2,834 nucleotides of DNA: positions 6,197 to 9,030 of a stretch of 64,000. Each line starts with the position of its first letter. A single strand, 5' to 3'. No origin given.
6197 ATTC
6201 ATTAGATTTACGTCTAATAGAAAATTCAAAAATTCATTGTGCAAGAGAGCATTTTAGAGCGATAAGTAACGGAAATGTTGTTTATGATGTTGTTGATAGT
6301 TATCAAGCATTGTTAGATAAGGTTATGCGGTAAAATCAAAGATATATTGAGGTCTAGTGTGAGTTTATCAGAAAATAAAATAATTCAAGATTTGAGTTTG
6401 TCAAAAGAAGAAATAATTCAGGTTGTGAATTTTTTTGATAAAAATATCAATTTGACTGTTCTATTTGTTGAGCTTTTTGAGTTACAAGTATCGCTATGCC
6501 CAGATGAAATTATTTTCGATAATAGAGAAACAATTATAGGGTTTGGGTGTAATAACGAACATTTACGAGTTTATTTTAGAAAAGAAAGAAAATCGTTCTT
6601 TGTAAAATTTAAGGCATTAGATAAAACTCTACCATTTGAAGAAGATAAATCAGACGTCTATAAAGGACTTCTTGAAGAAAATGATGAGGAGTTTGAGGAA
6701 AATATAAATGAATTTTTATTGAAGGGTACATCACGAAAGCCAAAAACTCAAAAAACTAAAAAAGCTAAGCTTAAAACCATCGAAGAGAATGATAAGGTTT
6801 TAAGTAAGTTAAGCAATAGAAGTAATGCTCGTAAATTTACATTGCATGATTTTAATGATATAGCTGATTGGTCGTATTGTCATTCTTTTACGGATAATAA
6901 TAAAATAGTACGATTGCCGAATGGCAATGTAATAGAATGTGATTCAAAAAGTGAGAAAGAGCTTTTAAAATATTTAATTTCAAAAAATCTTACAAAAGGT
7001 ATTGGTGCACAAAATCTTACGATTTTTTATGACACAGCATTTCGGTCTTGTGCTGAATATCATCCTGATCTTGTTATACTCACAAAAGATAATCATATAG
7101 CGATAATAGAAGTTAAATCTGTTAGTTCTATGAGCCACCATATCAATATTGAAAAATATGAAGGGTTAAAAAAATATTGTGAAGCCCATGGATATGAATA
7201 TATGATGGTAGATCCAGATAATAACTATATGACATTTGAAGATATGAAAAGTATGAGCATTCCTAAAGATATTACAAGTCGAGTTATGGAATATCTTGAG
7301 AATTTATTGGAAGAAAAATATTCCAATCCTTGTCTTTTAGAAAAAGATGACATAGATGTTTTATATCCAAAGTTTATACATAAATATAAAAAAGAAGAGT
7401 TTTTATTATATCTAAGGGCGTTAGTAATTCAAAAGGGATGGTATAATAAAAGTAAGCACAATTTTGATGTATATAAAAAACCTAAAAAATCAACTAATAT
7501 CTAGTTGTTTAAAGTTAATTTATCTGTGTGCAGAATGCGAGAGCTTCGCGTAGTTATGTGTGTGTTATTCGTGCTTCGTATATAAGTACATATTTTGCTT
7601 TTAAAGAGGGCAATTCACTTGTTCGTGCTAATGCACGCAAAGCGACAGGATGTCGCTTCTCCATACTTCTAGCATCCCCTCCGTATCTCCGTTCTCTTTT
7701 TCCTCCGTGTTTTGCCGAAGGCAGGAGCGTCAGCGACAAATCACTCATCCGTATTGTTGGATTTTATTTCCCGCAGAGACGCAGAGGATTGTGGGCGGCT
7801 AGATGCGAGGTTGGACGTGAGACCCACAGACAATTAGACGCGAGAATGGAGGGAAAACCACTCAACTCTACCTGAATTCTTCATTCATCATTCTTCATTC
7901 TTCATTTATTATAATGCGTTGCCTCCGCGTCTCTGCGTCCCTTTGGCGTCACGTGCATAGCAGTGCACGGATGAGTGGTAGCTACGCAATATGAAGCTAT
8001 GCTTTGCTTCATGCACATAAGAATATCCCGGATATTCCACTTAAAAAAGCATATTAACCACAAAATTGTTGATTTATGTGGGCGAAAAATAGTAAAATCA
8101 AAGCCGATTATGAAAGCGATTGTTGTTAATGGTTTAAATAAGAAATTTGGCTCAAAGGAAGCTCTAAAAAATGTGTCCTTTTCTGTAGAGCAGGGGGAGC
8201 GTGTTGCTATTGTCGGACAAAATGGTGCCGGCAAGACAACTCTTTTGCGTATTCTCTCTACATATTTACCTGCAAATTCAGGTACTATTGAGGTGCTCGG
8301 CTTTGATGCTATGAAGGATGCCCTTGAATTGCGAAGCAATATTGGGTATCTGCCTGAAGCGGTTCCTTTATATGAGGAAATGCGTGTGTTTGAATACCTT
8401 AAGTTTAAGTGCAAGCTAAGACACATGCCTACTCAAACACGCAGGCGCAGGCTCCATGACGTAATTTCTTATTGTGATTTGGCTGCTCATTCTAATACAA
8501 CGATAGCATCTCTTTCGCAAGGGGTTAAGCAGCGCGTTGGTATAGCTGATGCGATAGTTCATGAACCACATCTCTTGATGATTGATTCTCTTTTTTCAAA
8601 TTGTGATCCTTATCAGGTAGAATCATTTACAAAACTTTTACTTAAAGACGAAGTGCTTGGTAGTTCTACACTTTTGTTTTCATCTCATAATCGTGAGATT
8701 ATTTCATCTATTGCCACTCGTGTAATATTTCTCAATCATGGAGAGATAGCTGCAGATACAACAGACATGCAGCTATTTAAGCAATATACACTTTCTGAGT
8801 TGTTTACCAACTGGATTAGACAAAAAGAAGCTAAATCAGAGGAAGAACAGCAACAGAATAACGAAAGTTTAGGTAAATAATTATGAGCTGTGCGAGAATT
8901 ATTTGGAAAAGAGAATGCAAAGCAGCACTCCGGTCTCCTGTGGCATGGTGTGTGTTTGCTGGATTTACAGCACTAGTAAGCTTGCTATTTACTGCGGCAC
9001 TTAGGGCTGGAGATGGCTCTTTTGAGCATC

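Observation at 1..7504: Four-gene defence operon built around a Type III Res-like helicase-nuclease with no methyltransferase in view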

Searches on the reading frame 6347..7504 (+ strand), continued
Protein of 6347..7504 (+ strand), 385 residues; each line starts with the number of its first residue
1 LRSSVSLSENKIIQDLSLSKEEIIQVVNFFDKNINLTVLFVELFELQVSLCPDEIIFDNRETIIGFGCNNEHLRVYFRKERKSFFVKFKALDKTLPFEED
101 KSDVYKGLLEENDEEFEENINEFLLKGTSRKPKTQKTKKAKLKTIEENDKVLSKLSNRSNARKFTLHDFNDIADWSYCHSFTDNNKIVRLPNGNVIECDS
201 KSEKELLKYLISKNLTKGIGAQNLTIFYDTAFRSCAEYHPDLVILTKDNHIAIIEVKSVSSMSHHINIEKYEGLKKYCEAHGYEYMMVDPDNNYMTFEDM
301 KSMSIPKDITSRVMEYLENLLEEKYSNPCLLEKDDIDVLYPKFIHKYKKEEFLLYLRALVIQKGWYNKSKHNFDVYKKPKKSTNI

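Call 77: search_protein_families(library=pfam, proteins=[L112:2-2968:+, L112:3052-7710:+, L112:8982-10424:+], max_evalue=0.001)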
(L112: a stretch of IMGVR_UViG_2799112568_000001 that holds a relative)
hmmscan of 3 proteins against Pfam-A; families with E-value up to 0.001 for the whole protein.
L112:2-2968:+ (988 aa): 5 families
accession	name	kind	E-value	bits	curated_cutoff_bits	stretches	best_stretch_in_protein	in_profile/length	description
PF18766.7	SWI2_SNF2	-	5.3e-73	245.7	26.7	1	199-424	1-219/221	SWI2/SNF2 ATPase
PF04313.20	HSDR_N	-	2.9e-35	122.4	25.1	1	8-132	71-196/198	Type I restriction enzyme R protein N terminus (HSDR_N)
PF22679.2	T1R_D3-like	-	3.6e-22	79.9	27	1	510-626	34-156/158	Type I restriction enzyme subunit R domain 3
PF11867.13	T1RH-like_C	-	2.2e-20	73.8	26.8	1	650-952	7-303/329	Type I restriction enzyme HindI endonuclease subunit-like, C-terminal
PF04851.21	ResIII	-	8.4e-18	65.3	22.5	1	198-360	6-162/164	Type III restriction enzyme, res subunit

L112:3052-7710:+ (1552 aa): 1 family
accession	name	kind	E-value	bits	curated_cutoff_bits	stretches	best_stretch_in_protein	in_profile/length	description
PF13020.12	NOV_C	-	8.3e-13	48.7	22.1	1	1425-1523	2-90/91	Protein NO VEIN, C-terminal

L112:8982-10424:+ (481 aa): 3 families
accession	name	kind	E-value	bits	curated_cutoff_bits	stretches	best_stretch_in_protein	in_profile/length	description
PF13306.12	LRR_5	-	8.5e-90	297.6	27.7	4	360-480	10-127/127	BspA type Leucine rich repeat region (6 copies)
PF13855.12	LRR_8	-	1.7e-21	76.2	27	1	226-273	12-60/61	Leucine rich repeat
PF12799.13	LRR_4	-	3.2e-09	37.2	27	0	363-400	2-40/44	Leucine Rich repeats (2 copies)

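Call 95: search_protein_representatives(alignment_id=A1)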
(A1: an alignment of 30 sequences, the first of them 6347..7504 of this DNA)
Query: 30 sequences, 366 profile positions. Proteins with E-value up to 0.001 (for the whole library): 945; up to 1e-10: 246; up to 1e-30: 52. The best 150 are listed.
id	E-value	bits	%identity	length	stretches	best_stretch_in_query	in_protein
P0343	2.3e-128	445.2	-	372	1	6-362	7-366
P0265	2.8e-115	402.2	-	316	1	59-365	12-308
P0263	1.3e-113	396.6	-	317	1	60-362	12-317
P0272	3.9e-104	365.5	-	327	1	53-365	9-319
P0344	8.5e-104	364.4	-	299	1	62-362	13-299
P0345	2.0e-96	340.1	-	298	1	62-360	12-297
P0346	1.8e-94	333.6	-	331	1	67-362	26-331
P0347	1.6e-93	330.6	-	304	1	53-362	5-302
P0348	4.7e-93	329.0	-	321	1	53-365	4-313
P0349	7.5e-93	328.3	-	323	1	67-364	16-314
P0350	1.1e-92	327.8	-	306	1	52-364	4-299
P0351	6.0e-91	322.1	-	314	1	118-361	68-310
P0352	2.9e-88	313.2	-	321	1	62-362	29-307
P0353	3.5e-88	313.0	-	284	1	121-364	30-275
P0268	5.1e-88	312.4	-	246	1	128-362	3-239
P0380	1.9e-35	139.5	-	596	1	125-348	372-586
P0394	1.9e-28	116.4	-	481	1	99-300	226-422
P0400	9.0e-26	107.6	-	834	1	178-320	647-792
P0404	4.9e-25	105.2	-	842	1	163-297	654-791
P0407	1.1e-24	104.1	-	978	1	177-333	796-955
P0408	1.4e-24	103.7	-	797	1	2-132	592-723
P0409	1.9e-24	103.3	-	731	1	162-322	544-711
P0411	3.9e-24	102.3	-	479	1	7-131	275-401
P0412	5.1e-24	101.9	-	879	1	173-302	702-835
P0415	8.3e-24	101.2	-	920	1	133-303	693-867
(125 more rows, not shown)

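Call 96: search_protein_families(library=pfam, proteins=[P0400, P0404, P0407, P0412, P0415, P0408, P0411, P0380, P0394, P0409], max_evalue=0.001)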
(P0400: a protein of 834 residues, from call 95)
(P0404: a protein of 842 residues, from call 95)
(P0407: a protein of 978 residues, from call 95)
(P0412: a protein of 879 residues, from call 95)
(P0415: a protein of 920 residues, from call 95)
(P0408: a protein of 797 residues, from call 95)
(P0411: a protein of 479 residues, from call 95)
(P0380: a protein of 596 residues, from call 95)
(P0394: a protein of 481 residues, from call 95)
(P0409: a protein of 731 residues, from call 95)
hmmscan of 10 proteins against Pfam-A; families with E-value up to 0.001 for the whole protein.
P0400 (834 aa): 8 families
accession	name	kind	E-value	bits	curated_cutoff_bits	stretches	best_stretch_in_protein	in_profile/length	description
PF05496.18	RuvB_N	-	9.1e-44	149.4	27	1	190-349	1-159/159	Holliday junction DNA helicase RuvB P-loop domain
PF00004.35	AAA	-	1e-16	62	21.2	1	225-348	1-128/131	ATPase family associated with various cellular activities (AAA)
PF05491.19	RuvB_C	-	6.3e-15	55.3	24.7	1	448-517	2-71/72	RuvB C-terminal winged helix domain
PF17864.7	AAA_lid_4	-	2.2e-08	34.2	27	1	352-406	1-55/74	RuvB AAA lid domain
PF08722.17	Tn7_TnsA-like_N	-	1.3e-06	29.3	26.5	1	668-737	4-80/85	TnsA-like endonuclease N terminal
PF07728.20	AAA_5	-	1e-05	26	22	1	224-343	1-139/139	AAA domain (dynein-related subfamily)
PF00910.28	RNA_helicase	-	9.2e-05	23.3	21.5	1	225-295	1-65/105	RNA helicase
PF13173.12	AAA_14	-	0.0006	20.3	27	0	225-287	5-76/129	AAA domain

P0404 (842 aa): 6 families
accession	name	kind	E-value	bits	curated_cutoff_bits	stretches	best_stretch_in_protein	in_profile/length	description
PF05496.18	RuvB_N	-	5.3e-40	137.2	27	1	253-408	1-157/159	Holliday junction DNA helicase RuvB P-loop domain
PF05491.19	RuvB_C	-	9.4e-19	67.6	24.7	1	508-577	2-71/72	RuvB C-terminal winged helix domain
PF00004.35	AAA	-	3.7e-16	60.2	21.2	1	288-410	1-129/131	ATPase family associated with various cellular activities (AAA)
PF07728.20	AAA_5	-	6.1e-09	36.5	22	1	287-403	1-138/139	AAA domain (dynein-related subfamily)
PF17864.7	AAA_lid_4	-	6e-08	32.8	27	1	413-464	1-52/74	RuvB AAA lid domain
PF08722.17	Tn7_TnsA-like_N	-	0.00068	20.6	26.5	1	694-759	8-80/85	TnsA-like endonuclease N terminal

P0407 (978 aa): 7 families
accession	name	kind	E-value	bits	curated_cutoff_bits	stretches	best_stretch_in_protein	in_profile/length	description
PF05496.18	RuvB_N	-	1.4e-38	132.6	27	1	195-347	1-153/159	Holliday junction DNA helicase RuvB P-loop domain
PF05491.19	RuvB_C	-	3.2e-18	65.9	24.7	1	449-519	1-71/72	RuvB C-terminal winged helix domain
PF00004.35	AAA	-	3.8e-14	53.7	21.2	1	230-346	1-122/131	ATPase family associated with various cellular activities (AAA)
PF17864.7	AAA_lid_4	-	3e-09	37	27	1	355-408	1-54/74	RuvB AAA lid domain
PF07728.20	AAA_5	-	5.4e-06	26.9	22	1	229-337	1-125/139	AAA domain (dynein-related subfamily)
PF08722.17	Tn7_TnsA-like_N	-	0.00064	20.7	26.5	0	818-887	4-80/85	TnsA-like endonuclease N terminal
PF13173.12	AAA_14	-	0.00064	20.2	27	0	230-290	5-75/129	AAA domain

P0412 (879 aa): 6 families
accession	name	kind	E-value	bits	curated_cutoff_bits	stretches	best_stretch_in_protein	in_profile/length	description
PF05496.18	RuvB_N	-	2.8e-36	125.1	27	1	276-430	1-156/159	Holliday junction DNA helicase RuvB P-loop domain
PF05491.19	RuvB_C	-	3.7e-17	62.5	24.7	1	531-601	1-71/72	RuvB C-terminal winged helix domain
PF00004.35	AAA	-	2.4e-13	51.1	21.2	1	311-431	1-127/131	ATPase family associated with various cellular activities (AAA)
PF17864.7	AAA_lid_4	-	1.3e-07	31.7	27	1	436-493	1-58/74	RuvB AAA lid domain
PF07728.20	AAA_5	-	3.3e-07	30.8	22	1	310-427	1-139/139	AAA domain (dynein-related subfamily)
PF08722.17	Tn7_TnsA-like_N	-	0.00041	21.3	26.5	0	729-798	4-80/85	TnsA-like endonuclease N terminal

P0415 (920 aa): 6 families
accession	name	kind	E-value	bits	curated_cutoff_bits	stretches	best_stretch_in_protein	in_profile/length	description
PF05496.18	RuvB_N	-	6.8e-34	117.4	27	1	298-453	2-158/159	Holliday junction DNA helicase RuvB P-loop domain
PF05491.19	RuvB_C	-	3.7e-19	68.9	24.7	1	550-620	1-71/72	RuvB C-terminal winged helix domain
PF00004.35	AAA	-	1.3e-14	55.2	21.2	1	333-450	2-125/131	ATPase family associated with various cellular activities (AAA)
PF08722.17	Tn7_TnsA-like_N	-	6.6e-07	30.2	26.5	1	764-830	6-79/85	TnsA-like endonuclease N terminal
PF17864.7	AAA_lid_4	-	5.1e-06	26.6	27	1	457-505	1-49/74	RuvB AAA lid domain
PF13238.12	AAA_18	-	0.00019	22.3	29.4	0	333-399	2-60/128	AAA domain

P0408 (797 aa): 6 families
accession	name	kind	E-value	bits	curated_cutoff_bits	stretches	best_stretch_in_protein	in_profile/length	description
PF13361.12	UvrD_C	-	2.8e-21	76.8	25.6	1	388-461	278-348/350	UvrD-like helicase C-terminal domain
PF00580.27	UvrD-helicase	-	4.5e-16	59.8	23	1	9-269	2-254/271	UvrD/REP helicase N-terminal domain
PF13538.12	UvrD_C_2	-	8.7e-09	35.6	27.4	1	401-458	6-51/52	UvrD-like helicase C-terminal domain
PF01443.25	Viral_helicase1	-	1.1e-08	35.7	21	0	386-460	163-228/228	Viral superfamily 1 RNA helicase core domain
PF13245.12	AAA_19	-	3.6e-06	27.6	25.1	1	23-268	11-131/134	AAA domain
PF09848.15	SLFN-g3_helicase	-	2.3e-05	24.3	24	0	26-87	4-57/354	Schlafen group 3, DNA/RNA helicase domain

P0411 (479 aa): 3 families
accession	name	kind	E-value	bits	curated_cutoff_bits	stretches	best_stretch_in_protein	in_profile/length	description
PF13361.12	UvrD_C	-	1.4e-19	71.2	25.6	1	56-162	239-348/350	UvrD-like helicase C-terminal domain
PF13538.12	UvrD_C_2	-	6.7e-10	39.1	27.4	0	100-118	4-22/52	UvrD-like helicase C-terminal domain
PF01443.25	Viral_helicase1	-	0.00013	22.3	21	1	79-161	157-228/228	Viral superfamily 1 RNA helicase core domain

P0380 (596 aa): 2 families
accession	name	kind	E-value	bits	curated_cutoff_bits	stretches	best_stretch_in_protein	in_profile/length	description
PF03747.19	ADP_ribosyl_GH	-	3e-35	122.7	26.2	1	1-233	3-281/287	ADP-ribosylglycohydrolase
PF08722.17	Tn7_TnsA-like_N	-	2e-07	31.9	26.5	1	450-516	8-81/85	TnsA-like endonuclease N terminal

P0394 (481 aa): 1 family
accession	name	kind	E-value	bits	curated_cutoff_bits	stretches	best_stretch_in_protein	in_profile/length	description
PF08722.17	Tn7_TnsA-like_N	-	1.1e-06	29.5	26.5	1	325-393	5-81/85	TnsA-like endonuclease N terminal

P0409 (731 aa): 6 families
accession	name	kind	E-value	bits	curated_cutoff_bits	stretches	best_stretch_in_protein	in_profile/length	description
PF05496.18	RuvB_N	-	5.6e-39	133.9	27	1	153-308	1-157/159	Holliday junction DNA helicase RuvB P-loop domain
PF05491.19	RuvB_C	-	3.1e-19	69.1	24.7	1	408-479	1-72/72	RuvB C-terminal winged helix domain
PF00004.35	AAA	-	8.3e-15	55.8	21.2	1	188-310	1-129/131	ATPase family associated with various cellular activities (AAA)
PF17864.7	AAA_lid_4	-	1.9e-05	24.7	27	1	313-357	1-45/74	RuvB AAA lid domain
PF07728.20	AAA_5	-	4.4e-05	23.9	22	0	187-302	1-137/139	AAA domain (dynein-related subfamily)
PF20720.3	nSTAND3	-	0.00045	20.4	27.2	0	187-242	19-73/155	Novel STAND NTPase 3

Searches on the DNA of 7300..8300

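Call 70: search_rna_families(source=window, start=7300, end=8300, threshold=evalue, max_evalue=1)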
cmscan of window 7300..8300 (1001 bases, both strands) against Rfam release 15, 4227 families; matches with E-value up to 1: 0.
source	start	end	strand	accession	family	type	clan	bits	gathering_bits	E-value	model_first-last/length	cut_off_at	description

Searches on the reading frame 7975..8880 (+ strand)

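Call 3: search_protein_families(library=pfam, proteins=[window:7975-8880:+], max_evalue=0.01)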
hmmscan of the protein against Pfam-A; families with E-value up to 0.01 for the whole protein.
window:7975-8880:+ (301 aa): 8 families
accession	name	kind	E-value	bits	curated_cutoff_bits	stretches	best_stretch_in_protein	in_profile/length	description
PF00005.33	ABC_tran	-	4.1e-28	99.1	25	1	64-205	1-134/137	ABC transporter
PF13304.12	AAA_21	-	3e-06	28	27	1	78-95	3-20/304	AAA domain, putative AbiEii toxin, Type IV TA system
PF13476.12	AAA_23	-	0.00046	21.3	27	1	77-94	22-39/201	AAA domain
PF13555.12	AAA_29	-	0.0027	17.9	27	1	68-95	16-43/61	P-loop containing region of AAA domain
PF20720.3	nSTAND3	-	0.0034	17.5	27.2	1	62-115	5-56/155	Novel STAND NTPase 3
PF13604.12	AAA_30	-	0.0043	17.3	27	0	76-124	20-67/191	AAA domain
PF05729.18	NACHT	-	0.0051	17.1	26.7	0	76-96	2-22/167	NACHT domain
PF13401.12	AAA_22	-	0.0056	17.4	27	0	77-116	8-47/130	AAA domain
